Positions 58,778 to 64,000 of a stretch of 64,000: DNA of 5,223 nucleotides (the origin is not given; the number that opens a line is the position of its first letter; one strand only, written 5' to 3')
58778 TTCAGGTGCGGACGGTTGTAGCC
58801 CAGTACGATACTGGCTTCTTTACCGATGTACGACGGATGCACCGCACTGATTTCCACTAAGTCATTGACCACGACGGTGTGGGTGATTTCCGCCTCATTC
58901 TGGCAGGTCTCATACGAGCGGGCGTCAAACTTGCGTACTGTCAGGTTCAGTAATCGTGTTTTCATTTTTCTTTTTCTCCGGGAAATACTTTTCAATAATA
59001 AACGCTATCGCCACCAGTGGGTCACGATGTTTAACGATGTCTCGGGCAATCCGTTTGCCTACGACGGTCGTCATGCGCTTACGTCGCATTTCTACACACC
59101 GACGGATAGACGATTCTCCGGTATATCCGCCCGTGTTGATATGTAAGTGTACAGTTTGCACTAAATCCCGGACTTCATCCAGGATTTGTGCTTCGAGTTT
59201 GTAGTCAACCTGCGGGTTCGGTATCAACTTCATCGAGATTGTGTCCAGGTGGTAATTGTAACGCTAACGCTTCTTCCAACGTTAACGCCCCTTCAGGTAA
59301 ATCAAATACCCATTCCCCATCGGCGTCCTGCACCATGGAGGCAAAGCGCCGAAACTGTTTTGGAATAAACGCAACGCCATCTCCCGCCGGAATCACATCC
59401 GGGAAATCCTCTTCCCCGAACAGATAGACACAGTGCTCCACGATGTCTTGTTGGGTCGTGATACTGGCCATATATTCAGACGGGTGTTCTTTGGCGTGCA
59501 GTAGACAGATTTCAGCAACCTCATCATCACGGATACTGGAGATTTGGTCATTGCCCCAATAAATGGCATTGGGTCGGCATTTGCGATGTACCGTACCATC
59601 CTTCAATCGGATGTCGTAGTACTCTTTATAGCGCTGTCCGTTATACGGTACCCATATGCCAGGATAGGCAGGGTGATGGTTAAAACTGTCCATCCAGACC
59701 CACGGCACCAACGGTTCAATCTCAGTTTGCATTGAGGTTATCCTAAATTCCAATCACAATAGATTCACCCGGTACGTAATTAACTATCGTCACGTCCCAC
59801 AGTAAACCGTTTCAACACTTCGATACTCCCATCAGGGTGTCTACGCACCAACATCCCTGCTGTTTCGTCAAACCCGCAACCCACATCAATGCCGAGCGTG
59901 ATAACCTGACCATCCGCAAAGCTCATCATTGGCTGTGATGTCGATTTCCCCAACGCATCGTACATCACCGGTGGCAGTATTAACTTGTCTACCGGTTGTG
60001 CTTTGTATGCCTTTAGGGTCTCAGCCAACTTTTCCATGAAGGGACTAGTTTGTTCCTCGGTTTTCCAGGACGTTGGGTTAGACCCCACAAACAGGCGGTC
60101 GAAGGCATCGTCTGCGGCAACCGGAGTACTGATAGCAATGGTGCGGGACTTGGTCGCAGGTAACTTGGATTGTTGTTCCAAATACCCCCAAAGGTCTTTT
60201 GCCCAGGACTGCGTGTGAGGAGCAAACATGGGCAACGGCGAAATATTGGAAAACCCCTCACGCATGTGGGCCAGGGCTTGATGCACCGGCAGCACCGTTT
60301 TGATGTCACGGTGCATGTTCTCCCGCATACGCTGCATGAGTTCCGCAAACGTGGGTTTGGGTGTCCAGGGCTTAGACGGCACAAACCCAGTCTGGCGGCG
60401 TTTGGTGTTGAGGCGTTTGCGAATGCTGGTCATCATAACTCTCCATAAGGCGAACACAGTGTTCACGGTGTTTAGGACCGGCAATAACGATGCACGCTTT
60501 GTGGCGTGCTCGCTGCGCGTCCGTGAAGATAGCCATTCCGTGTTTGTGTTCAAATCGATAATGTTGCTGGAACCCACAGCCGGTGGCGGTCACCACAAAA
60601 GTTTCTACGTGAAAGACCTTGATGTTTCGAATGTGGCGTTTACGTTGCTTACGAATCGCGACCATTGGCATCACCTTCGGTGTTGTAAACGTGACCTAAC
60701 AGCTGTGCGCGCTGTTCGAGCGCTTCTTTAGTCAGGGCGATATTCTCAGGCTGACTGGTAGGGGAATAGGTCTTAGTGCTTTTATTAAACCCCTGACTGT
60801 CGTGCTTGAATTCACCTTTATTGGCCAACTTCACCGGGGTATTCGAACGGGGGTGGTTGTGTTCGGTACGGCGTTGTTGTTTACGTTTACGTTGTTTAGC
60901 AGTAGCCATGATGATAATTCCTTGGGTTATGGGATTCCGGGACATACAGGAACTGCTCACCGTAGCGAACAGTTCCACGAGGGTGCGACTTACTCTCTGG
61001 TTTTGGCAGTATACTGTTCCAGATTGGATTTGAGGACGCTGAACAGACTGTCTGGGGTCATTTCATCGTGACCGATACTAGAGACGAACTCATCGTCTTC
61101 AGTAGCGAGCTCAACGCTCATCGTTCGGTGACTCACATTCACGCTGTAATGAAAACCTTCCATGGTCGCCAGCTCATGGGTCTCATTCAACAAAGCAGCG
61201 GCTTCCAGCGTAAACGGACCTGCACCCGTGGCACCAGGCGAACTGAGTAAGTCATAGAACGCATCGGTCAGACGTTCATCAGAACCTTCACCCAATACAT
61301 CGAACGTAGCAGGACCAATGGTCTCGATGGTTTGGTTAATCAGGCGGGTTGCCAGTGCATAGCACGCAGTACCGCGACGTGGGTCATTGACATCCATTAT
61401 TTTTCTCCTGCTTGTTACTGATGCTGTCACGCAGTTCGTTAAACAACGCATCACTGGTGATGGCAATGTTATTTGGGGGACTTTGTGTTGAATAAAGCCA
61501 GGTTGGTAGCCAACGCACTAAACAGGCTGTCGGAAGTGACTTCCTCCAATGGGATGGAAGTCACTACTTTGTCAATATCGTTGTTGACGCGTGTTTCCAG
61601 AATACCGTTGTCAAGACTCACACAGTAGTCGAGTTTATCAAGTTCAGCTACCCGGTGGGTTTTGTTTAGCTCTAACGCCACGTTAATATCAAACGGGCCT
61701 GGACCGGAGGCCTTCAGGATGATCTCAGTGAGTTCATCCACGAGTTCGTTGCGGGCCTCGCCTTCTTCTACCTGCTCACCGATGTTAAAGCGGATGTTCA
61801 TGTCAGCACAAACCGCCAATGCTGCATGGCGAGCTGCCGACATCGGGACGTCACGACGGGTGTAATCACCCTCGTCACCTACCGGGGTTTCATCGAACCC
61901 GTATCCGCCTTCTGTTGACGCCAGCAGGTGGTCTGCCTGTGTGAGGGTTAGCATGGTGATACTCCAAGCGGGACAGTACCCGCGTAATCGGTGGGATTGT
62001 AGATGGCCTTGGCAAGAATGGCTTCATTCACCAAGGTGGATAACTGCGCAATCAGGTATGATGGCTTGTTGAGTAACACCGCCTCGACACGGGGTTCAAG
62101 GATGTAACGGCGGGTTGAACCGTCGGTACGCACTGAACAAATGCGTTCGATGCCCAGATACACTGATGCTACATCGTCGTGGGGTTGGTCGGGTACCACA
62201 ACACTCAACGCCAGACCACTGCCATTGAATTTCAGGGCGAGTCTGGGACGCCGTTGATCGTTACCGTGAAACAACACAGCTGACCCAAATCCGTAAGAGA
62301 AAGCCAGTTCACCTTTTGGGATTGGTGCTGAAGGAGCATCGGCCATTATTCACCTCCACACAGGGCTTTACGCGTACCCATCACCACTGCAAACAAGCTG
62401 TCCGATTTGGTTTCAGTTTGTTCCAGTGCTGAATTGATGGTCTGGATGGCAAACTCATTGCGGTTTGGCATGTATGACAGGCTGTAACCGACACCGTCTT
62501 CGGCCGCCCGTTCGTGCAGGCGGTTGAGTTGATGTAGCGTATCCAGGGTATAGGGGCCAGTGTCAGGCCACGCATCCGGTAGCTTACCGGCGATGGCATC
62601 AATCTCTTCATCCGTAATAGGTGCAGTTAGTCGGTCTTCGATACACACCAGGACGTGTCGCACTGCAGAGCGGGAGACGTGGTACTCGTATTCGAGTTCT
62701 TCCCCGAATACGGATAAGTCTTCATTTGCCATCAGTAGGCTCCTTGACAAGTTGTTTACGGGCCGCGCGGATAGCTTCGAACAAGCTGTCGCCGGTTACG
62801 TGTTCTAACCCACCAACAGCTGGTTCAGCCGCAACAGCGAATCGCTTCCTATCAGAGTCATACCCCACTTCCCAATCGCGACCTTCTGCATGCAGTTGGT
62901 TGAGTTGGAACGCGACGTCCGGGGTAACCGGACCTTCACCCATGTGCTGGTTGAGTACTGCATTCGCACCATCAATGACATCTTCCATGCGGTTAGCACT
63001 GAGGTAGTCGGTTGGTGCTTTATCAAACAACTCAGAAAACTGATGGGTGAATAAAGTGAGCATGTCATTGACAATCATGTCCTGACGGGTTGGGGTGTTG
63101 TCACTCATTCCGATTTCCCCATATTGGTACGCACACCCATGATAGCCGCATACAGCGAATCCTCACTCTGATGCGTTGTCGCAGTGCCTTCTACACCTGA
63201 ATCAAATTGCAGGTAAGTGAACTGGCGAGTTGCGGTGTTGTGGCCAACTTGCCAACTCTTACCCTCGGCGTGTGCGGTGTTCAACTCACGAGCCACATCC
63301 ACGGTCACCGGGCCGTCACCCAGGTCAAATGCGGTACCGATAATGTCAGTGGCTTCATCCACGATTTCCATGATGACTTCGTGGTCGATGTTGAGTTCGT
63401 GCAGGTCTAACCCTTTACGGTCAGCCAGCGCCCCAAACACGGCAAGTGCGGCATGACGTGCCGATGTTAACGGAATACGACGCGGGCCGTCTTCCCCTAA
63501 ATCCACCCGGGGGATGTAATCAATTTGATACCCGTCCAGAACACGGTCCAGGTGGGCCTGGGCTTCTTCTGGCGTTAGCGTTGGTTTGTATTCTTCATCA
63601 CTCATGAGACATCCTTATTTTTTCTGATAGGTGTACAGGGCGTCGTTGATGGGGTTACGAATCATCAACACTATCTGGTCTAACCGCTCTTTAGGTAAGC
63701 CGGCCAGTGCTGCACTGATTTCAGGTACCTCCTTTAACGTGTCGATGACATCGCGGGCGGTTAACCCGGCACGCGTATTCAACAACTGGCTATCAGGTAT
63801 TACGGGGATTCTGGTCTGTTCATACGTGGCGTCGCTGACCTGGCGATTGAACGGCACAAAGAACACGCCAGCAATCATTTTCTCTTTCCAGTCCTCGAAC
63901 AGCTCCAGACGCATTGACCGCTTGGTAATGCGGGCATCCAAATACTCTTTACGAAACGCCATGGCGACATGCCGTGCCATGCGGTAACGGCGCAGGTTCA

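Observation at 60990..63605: Five-member tandem array of diverged paralogs (family B)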

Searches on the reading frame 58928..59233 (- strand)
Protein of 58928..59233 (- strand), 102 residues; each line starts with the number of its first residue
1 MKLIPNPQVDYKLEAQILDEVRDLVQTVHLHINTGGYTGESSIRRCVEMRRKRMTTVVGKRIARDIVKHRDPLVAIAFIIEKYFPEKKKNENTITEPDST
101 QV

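Call 52: search_protein_families(library=pfam, proteins=[window:58928-59233:-], max_evalue=0.01)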
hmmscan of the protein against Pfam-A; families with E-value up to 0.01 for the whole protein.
window:58928-59233:- (102 aa): 1 family
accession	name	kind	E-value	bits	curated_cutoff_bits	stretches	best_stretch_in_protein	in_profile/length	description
PF24886.1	DUF7740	-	0.0059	17.2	28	1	42-82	23-63/65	Domain of unknown function (DUF7740)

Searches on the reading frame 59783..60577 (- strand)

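Call 4: search_protein_families(library=pfam, proteins=[window:59783-60577:-], max_evalue=1)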
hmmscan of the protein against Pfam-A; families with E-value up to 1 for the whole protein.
window:59783-60577:- (265 aa): 1 family
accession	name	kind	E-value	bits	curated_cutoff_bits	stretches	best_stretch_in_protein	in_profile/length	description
PF20513.3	UBact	-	0.027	14.7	27.8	1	67-85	9-27/43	Prokaryotic ubiquitin-like protein UBact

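Call 5: search_protein_families(library=phrogs, proteins=[window:59783-60577:-], max_evalue=0.1)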
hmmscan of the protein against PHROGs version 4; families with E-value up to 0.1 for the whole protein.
window:59783-60577:- (265 aa): 0 families

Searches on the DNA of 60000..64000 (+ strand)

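Call 7: search_dna_similar(query=window:60000-64000:+, collection=phages, mode=near)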
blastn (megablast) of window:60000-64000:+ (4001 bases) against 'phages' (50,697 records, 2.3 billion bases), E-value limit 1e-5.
No match.

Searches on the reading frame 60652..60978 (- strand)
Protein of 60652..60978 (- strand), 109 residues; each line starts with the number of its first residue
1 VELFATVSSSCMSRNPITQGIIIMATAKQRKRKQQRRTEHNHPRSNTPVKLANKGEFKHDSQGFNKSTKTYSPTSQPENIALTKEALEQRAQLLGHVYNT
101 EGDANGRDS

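Call 4: search_protein_families(library=pfam, proteins=[window:60652-60978:-], max_evalue=1)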
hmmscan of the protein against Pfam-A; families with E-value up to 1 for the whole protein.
window:60652-60978:- (109 aa): 1 family
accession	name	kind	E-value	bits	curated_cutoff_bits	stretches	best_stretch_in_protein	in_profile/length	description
PF10694.14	DUF2500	-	0.043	14.7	33.5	1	20-78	9-66/102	Protein of unknown function (DUF2500)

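Call 5: search_protein_families(library=phrogs, proteins=[window:60652-60978:-], max_evalue=0.1)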
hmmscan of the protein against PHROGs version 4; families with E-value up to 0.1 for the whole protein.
window:60652-60978:- (109 aa): 0 families
